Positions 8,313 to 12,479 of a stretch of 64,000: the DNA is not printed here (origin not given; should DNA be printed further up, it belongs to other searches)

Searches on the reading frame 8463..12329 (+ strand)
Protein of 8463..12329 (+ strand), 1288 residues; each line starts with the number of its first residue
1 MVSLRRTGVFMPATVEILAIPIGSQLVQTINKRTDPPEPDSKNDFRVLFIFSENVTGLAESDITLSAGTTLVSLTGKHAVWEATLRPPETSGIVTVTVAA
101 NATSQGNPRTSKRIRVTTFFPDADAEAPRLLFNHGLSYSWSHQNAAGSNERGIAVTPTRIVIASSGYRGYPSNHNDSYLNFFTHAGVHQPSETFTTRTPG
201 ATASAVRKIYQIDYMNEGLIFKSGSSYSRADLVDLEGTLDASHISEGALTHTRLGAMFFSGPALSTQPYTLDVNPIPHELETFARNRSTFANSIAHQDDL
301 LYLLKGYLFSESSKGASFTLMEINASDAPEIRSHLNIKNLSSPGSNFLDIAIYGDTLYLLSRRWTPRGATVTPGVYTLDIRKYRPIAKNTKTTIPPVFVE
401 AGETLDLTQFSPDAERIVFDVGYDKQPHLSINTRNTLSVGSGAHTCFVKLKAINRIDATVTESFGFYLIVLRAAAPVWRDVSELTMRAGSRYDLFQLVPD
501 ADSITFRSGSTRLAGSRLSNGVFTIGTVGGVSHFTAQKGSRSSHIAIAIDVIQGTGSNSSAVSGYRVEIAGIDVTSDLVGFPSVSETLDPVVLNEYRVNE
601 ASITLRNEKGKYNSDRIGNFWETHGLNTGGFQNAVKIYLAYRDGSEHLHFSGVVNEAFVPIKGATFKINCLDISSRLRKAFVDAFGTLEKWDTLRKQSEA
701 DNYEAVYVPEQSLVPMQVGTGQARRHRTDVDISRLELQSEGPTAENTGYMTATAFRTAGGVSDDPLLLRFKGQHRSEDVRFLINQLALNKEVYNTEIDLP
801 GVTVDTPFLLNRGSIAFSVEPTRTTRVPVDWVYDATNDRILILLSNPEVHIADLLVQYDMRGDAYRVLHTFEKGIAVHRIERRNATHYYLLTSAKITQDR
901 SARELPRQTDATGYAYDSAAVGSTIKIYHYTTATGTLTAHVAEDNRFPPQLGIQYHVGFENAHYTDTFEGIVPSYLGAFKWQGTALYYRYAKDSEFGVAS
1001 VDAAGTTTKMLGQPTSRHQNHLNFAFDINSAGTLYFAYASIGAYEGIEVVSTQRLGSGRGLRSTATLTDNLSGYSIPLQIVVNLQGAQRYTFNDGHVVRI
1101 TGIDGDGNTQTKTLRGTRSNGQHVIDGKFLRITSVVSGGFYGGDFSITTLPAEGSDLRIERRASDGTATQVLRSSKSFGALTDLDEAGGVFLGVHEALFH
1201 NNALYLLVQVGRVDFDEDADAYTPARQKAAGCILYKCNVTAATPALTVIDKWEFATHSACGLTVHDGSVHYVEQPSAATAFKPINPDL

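Call 13: search_protein_families(library=pfam, proteins=[window:8463-12329:+], max_evalue=0.001)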
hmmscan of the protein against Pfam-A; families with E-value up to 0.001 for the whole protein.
window:8463-12329:+ (1288 aa): 1 family
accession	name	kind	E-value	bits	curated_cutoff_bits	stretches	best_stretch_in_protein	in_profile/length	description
PF19078.6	Big_12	-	7.1e-08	33.1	27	1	42-107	19-89/102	Bacterial Ig-like domain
